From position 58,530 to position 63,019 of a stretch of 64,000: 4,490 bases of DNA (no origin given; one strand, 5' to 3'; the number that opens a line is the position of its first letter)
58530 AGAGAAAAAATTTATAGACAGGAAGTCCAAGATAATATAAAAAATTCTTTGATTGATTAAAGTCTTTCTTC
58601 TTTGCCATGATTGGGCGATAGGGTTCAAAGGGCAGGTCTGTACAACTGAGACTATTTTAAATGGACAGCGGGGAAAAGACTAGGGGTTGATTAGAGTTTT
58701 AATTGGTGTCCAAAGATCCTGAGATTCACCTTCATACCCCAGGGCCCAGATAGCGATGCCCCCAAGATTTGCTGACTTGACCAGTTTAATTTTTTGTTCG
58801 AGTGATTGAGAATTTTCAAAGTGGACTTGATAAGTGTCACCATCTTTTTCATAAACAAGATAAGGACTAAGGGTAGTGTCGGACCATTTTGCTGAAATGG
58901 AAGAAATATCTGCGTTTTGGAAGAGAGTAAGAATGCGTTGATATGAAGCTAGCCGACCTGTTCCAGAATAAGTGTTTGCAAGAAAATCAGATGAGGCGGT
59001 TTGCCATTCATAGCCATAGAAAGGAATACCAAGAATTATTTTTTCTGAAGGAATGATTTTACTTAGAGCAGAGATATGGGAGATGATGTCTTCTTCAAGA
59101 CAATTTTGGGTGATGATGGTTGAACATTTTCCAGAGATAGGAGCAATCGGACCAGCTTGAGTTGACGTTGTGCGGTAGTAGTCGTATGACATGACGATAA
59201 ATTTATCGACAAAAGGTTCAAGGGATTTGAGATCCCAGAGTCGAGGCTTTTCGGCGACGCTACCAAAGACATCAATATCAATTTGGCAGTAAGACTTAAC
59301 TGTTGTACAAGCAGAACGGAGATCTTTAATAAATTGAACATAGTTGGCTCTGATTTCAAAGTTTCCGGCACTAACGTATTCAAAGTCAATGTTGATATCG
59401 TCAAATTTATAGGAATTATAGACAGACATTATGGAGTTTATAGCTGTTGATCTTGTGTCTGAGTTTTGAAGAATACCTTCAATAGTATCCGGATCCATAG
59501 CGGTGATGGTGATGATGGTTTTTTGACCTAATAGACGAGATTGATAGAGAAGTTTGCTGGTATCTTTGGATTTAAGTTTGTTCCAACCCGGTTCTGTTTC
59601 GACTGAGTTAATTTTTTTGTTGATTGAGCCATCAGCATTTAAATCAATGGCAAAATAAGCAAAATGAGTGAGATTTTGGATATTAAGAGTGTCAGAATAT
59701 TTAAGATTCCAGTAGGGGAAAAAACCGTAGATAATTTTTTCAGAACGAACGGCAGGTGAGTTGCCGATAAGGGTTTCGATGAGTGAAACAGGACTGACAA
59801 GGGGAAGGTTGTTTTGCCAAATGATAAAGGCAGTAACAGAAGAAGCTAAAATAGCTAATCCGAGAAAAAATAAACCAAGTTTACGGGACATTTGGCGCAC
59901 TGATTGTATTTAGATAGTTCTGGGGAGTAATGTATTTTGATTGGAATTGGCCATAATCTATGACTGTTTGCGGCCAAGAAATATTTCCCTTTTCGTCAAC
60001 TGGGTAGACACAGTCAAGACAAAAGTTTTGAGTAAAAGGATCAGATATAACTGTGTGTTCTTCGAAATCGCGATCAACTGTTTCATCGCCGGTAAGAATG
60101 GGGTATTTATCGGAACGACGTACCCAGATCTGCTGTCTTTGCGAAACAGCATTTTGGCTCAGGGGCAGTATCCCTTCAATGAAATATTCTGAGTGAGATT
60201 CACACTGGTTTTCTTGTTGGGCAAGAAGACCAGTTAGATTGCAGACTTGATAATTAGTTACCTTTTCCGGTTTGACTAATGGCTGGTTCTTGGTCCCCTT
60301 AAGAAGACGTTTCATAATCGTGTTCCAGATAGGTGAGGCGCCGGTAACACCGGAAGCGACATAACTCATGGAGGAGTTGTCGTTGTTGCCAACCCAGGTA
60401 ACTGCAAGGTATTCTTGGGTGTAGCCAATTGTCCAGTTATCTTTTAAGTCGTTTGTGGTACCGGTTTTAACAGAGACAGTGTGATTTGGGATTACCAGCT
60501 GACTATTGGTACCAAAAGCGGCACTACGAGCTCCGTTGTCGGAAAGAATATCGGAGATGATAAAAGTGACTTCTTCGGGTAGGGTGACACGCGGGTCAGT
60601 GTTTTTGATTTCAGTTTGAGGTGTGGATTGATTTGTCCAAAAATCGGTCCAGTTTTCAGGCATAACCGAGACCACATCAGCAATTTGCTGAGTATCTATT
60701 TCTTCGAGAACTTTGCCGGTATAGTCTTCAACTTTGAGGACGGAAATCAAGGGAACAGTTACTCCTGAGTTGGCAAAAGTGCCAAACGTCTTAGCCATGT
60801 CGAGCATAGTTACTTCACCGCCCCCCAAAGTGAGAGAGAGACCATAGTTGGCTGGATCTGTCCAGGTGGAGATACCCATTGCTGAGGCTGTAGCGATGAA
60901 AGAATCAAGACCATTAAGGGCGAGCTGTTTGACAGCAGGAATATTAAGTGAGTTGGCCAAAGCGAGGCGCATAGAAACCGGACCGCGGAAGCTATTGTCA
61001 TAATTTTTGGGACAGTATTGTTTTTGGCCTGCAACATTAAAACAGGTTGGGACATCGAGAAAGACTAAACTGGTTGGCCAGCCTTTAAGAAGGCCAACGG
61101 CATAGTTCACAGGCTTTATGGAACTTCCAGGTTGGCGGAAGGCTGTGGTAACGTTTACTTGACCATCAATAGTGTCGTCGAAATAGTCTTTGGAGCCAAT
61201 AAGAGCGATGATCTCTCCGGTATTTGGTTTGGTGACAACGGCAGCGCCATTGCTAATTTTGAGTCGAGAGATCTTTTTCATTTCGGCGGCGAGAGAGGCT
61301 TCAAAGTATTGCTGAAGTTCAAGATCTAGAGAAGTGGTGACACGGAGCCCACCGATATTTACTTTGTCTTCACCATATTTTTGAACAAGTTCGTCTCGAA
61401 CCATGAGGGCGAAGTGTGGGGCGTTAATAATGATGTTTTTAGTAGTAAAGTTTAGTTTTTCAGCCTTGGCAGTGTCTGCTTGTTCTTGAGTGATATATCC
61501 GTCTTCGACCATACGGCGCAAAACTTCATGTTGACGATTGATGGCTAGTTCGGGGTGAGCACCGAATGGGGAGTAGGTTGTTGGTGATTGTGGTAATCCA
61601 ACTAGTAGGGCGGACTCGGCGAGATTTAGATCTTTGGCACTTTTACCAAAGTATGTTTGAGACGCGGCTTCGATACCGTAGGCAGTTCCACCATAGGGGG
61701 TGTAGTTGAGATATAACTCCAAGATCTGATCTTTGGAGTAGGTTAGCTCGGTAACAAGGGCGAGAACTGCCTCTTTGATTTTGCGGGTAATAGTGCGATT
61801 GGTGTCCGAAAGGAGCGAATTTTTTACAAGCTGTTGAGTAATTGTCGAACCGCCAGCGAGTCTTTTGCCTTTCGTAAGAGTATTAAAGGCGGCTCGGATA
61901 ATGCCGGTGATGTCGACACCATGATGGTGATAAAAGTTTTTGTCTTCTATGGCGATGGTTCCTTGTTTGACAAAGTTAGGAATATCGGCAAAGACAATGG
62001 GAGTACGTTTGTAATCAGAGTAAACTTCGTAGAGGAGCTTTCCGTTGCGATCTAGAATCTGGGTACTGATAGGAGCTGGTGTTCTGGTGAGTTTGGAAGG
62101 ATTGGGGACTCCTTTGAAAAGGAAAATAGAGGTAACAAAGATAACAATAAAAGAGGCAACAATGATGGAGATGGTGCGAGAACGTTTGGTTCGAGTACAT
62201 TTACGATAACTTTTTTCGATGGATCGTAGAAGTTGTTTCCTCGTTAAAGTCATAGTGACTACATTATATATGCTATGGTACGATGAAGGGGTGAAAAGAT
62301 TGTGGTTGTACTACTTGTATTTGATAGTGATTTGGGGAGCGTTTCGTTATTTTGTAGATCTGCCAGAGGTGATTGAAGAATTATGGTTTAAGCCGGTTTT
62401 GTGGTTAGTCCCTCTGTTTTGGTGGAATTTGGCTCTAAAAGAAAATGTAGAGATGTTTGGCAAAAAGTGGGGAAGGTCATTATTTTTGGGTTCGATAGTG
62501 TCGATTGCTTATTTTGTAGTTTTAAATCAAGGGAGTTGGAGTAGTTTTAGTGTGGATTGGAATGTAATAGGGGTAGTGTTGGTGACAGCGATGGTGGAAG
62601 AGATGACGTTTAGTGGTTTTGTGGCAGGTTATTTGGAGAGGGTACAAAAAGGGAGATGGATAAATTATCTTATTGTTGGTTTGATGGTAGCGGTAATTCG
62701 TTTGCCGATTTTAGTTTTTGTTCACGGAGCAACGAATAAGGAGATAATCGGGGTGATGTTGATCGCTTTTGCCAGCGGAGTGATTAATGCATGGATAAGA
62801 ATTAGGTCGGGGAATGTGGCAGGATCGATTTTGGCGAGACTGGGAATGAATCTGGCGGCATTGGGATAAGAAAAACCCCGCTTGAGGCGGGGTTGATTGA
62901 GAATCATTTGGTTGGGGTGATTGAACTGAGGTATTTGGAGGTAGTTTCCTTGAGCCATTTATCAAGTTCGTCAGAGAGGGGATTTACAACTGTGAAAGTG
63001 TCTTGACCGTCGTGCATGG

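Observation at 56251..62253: Tandem PBP1A paralogs bracketing a GH18 hydrolase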

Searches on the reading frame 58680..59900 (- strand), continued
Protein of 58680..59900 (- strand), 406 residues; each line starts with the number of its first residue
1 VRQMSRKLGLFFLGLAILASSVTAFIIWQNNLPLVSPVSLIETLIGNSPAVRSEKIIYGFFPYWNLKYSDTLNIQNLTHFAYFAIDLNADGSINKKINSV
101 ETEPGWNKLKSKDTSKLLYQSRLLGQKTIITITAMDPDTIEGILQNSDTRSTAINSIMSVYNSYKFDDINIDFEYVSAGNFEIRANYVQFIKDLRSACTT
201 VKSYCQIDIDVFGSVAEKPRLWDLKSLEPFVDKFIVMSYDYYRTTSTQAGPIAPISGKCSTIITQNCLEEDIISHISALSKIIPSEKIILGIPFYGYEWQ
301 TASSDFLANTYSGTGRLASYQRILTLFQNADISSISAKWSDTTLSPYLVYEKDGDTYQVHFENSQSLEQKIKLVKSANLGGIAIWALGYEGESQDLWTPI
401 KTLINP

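Call 71: search_protein_families(library=pfam, proteins=[P0238, P0255, P0173, P0126, P0267, P0229, P0260, P0248, P0239, P0208], max_evalue=0.001)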
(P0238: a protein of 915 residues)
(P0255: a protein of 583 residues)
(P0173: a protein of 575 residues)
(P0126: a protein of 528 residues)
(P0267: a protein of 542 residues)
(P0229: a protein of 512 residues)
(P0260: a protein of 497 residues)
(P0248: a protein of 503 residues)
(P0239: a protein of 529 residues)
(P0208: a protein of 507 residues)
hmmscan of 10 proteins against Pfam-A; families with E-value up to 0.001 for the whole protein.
P0238 (915 aa): 1 family
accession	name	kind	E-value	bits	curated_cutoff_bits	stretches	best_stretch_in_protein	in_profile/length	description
PF00704.34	Glyco_hydro_18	-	1.1e-67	229.4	29.6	2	83-386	9-316/317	Glycosyl hydrolases family 18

P0255 (583 aa): 1 family
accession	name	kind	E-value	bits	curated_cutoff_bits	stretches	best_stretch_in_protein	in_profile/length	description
PF00704.34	Glyco_hydro_18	-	1.6e-25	90.9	29.6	1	67-376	20-316/317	Glycosyl hydrolases family 18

P0173 (575 aa): 1 family
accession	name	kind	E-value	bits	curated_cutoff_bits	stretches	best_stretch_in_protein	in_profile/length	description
PF00704.34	Glyco_hydro_18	-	1.6e-44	153.3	29.6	1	237-558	2-316/317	Glycosyl hydrolases family 18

P0126 (528 aa): 2 families
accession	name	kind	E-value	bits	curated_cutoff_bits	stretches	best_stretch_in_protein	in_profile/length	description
PF00704.34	Glyco_hydro_18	-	2.3e-42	146.2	29.6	1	182-506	2-317/317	Glycosyl hydrolases family 18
PF23916.1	TIM-barrel_EndoS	-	2.2e-05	24.7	27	1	243-422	52-212/238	Endo-beta-N-acetylglucosaminidase EndoS TIM-barrel domain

P0267 (542 aa): 1 family
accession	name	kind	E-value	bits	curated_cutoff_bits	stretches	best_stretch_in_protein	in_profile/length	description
PF00704.34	Glyco_hydro_18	-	2.2e-28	100.3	29.6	1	58-526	2-317/317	Glycosyl hydrolases family 18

P0229 (512 aa): 1 family
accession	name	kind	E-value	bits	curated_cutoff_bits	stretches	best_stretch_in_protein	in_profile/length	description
PF00704.34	Glyco_hydro_18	-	3.4e-38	132.5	29.6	1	191-495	18-317/317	Glycosyl hydrolases family 18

P0260 (497 aa): 2 families
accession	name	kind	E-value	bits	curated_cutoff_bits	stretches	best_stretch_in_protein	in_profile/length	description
PF00704.34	Glyco_hydro_18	-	3.7e-39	135.7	29.6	1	225-481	56-317/317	Glycosyl hydrolases family 18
PF23916.1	TIM-barrel_EndoS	-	0.00019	21.6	27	1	203-415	29-224/238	Endo-beta-N-acetylglucosaminidase EndoS TIM-barrel domain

P0248 (503 aa): 1 family
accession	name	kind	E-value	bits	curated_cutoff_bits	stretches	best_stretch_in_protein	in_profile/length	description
PF00704.34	Glyco_hydro_18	-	4.2e-34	119.1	29.6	1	183-486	18-317/317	Glycosyl hydrolases family 18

P0239 (529 aa): 1 family
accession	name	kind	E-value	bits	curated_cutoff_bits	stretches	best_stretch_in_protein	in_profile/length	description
PF00704.34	Glyco_hydro_18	-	1.6e-43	150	29.6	1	193-511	3-317/317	Glycosyl hydrolases family 18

P0208 (507 aa): 1 family
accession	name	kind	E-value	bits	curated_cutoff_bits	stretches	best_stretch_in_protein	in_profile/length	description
PF00704.34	Glyco_hydro_18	-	1.3e-36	127.3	29.6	1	177-490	6-316/317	Glycosyl hydrolases family 18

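Call 72: find_encoding_contigs(protein=P0001, flank=6000, max_places=3)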
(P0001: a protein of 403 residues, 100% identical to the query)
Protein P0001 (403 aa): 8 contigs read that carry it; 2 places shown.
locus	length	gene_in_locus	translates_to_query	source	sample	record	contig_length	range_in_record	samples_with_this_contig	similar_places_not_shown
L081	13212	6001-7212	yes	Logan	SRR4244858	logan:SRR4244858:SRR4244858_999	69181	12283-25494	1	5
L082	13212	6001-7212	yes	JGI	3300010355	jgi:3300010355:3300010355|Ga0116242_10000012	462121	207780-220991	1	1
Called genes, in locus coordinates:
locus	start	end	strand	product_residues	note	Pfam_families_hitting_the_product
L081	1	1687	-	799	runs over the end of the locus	PF00317:Ribonuc_red_lgN, PF02867:Ribonuc_red_lgC, PF12637:TSCPD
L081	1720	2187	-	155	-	PF22811:Zn_ribbon_NrdR, PF03477:ATP-cone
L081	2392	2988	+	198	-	-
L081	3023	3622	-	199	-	PF02517:Rce1-like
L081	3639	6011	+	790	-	PF00912:Transgly, PF00905:Transpeptidase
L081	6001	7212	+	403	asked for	PF00704:Glyco_hydro_18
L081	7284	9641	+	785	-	PF00912:Transgly, PF00905:Transpeptidase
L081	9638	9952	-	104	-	-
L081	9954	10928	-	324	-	PF00389:2-Hacid_dh, PF02826:2-Hacid_dh_C, PF03446:NAD_binding_2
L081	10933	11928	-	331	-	PF00294:PfkB, PF08543:Phos_pyr_kin (weak)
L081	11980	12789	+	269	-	-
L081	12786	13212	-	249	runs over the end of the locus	PF01791:DeoC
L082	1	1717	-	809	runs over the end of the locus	PF00317:Ribonuc_red_lgN, PF02867:Ribonuc_red_lgC, PF12637:TSCPD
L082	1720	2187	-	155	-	PF22811:Zn_ribbon_NrdR, PF03477:ATP-cone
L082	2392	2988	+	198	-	-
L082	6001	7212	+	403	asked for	PF00704:Glyco_hydro_18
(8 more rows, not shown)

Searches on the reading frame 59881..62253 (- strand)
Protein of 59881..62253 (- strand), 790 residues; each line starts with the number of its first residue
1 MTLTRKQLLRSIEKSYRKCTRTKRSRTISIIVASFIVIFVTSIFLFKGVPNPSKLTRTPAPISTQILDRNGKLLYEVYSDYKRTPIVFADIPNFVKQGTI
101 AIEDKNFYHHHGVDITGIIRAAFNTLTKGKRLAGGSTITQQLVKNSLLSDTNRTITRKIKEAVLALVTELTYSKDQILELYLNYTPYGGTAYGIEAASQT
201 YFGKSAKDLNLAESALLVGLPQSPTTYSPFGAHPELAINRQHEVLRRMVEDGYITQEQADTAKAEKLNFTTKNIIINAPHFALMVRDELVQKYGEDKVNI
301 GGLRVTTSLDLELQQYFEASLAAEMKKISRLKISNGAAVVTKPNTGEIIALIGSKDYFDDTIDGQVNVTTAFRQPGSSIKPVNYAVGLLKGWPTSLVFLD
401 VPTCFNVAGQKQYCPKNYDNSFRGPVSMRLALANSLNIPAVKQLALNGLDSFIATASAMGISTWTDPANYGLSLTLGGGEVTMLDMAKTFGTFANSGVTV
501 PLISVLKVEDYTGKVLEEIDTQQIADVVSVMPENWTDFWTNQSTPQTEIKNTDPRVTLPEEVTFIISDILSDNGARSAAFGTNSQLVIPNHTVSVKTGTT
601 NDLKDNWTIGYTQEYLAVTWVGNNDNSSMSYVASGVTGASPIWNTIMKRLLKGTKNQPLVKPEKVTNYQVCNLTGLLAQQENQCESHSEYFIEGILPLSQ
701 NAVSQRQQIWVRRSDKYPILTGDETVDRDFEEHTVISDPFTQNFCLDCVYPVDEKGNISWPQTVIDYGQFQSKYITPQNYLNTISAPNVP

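Call 3: search_protein_families(library=pfam, proteins=[window:59881-62253:-], max_evalue=0.01)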
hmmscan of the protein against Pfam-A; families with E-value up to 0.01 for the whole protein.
window:59881-62253:- (790 aa): 2 families
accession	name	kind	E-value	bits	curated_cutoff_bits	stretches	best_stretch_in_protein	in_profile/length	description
PF00912.28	Transgly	-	4.4e-62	209.1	27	1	71-248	2-177/178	Transglycosylase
PF00905.27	Transpeptidase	-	1.5e-14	54.4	22.1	1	336-628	1-282/299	Penicillin binding protein transpeptidase domain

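Call 10: search_protein_families(library=ncbifam, proteins=[window:59881-62253:-], max_evalue=0.001)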
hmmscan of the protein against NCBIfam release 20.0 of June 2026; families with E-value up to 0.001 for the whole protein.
window:59881-62253:- (790 aa): 14 families
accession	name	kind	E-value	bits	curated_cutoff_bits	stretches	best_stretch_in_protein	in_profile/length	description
TIGR02074.1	PBP_1a_fam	subfamily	8.1e-150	500.1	508.75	1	82-652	1-534/535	PBP1A family penicillin-binding protein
TIGR02073.1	PBP_1c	equivalog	7.8e-142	474.4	494.2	1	60-716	8-604/728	penicillin-binding protein 1C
NF051885.1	tranpepglycosPbpC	equivalog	9.4e-107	358.1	900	2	38-523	28-502/632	multimodular transpeptidase-transglycosylase PbpC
TIGR02071.1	PBP_1b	equivalog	1.9e-105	353.6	717.75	2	80-524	142-591/729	penicillin-binding protein 1B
NF008643.0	PRK11636.1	equivalog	4.1e-97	326.4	1263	3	49-321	33-303/850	peptidoglycan glycosyltransferase/peptidoglycan DD-transpeptidase MrcA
NF008414.0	PRK11240.1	equivalog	1.1e-79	268.5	1121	2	40-500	23-462/774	peptidoglycan glycosyltransferase PbpC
NF038276.1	strep_PBP2A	exception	3.8e-79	266.8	1100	2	12-523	26-537/716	penicillin-binding protein PBP2A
NF011423.0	PRK14850.1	equivalog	1.8e-78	264.7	1275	2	82-519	156-596/764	penicillin-binding protein 1b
NF007061.0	PRK09506.1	equivalog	4.1e-77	259.7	1120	2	89-518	217-649/825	bifunctional glycosyl transferase/transpeptidase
NF038272.1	strep_PBP1A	exception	3.2e-64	217.4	1075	1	24-665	12-645/658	penicillin-binding protein PBP1A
NF038274.1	strep_PBP1B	exception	2.1e-57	195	1225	2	65-267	64-278/745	penicillin-binding protein PBP1B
TIGR02070.1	mono_pep_trsgly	equivalog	4e-38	131.2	182.65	1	79-249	51-219/224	monofunctional biosynthetic peptidoglycan transglycosylase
NF010008.0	PRK13481.1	equivalog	4.8e-36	124.4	270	1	84-263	81-264/269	glycosyltransferase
TIGR03423.1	pbp2_mrdA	equivalog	5.7e-10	38.4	455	1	299-462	223-391/593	penicillin-binding protein 2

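Call 59: search_solved_structures(query=window:59881-62253:-, max_evalue=1e-20, show_alignments=0)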
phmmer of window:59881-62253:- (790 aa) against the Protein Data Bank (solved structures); distinct sequences matched with E-value up to 1e-20: 18.
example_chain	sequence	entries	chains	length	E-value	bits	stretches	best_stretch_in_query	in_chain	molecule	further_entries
4oon_A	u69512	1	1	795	4.1e-83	283.1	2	61-316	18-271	Penicillin-binding protein 1A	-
5u2g_A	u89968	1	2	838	5.8e-82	279.3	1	63-309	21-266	Penicillin-binding protein 1A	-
3udf_A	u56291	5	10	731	2.1e-71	244.4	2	72-338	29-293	Penicillin-binding protein 1a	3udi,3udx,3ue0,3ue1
7u4h_A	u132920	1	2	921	7.1e-58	199.7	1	51-233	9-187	Penicillin-binding protein 1A (Pbp1a)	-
5fgz_A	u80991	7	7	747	8.7e-58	199.4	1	89-543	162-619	Penicillin-binding protein 1B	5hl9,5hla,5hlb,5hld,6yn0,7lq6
3fwl_A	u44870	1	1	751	8.9e-58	199.3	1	89-543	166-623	Penicillin-binding protein 1B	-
3vma_A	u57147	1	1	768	9.6e-58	199.2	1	89-543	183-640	Penicillin-binding protein 1B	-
2oqo_A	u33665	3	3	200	1.6e-49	172.1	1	72-262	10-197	Penicillin-binding protein 1A (PBP-1a) (PBP1a) | Penicillin-insensitive transglycosylase | Penicillin-binding protein 1A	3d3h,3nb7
3nb6_A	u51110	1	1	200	2.9e-49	171.2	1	72-262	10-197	Penicillin-binding protein 1A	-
2olu_A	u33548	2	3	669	2.4e-47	164.8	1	59-521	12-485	Penicillin-binding protein 2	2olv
3dwk_A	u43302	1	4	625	3.6e-47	164.3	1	61-521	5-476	Penicillin-binding protein 2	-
3zg7_B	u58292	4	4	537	3.8e-45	157.6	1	169-518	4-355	PENICILLIN-BINDING PROTEIN 4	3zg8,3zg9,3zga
2jch_A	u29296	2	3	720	1.2e-36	129.4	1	49-246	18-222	PENICILLIN-BINDING PROTEIN 1B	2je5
7zuh_AAA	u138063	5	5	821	1.4e-36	129.3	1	47-246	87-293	Penicillin-binding protein 1b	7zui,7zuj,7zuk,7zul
5zzk_A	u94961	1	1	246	2.7e-27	98.6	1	85-263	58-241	Monofunctional glycosyltransferase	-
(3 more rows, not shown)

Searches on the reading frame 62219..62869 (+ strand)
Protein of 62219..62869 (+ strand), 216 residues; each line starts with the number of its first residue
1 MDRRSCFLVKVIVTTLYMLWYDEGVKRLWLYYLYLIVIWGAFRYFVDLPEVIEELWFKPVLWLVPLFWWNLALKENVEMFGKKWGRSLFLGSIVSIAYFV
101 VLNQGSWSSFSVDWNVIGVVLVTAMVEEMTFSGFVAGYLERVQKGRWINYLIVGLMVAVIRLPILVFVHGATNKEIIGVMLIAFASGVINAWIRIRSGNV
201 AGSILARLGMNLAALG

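Call 28: search_protein_families(library=pfam, proteins=[window:62219-62869:+], max_evalue=0.001)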
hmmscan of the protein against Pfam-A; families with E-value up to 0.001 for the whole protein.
window:62219-62869:+ (216 aa): 1 family
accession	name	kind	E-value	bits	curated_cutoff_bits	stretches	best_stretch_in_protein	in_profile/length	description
PF02517.21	Rce1-like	-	1.8e-09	38.2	22.4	1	114-212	6-92/93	Type II CAAX prenyl endopeptidase Rce1-like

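Call 54: search_solved_structures(query=window:62219-62869:+, max_evalue=10, show_alignments=4)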
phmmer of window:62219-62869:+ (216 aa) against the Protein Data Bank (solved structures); distinct sequences matched with E-value up to 10: 0.

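Call 57: search_solved_structures(query=A2, max_evalue=10, show_alignments=3)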
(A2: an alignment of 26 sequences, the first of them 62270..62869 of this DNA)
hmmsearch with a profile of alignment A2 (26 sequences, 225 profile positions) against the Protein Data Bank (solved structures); distinct sequences matched with E-value up to 10: 1.
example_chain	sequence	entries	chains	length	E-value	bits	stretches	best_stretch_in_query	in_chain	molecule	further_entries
4e11_A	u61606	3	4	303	0.092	15.7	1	101-223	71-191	kynurenine formamidase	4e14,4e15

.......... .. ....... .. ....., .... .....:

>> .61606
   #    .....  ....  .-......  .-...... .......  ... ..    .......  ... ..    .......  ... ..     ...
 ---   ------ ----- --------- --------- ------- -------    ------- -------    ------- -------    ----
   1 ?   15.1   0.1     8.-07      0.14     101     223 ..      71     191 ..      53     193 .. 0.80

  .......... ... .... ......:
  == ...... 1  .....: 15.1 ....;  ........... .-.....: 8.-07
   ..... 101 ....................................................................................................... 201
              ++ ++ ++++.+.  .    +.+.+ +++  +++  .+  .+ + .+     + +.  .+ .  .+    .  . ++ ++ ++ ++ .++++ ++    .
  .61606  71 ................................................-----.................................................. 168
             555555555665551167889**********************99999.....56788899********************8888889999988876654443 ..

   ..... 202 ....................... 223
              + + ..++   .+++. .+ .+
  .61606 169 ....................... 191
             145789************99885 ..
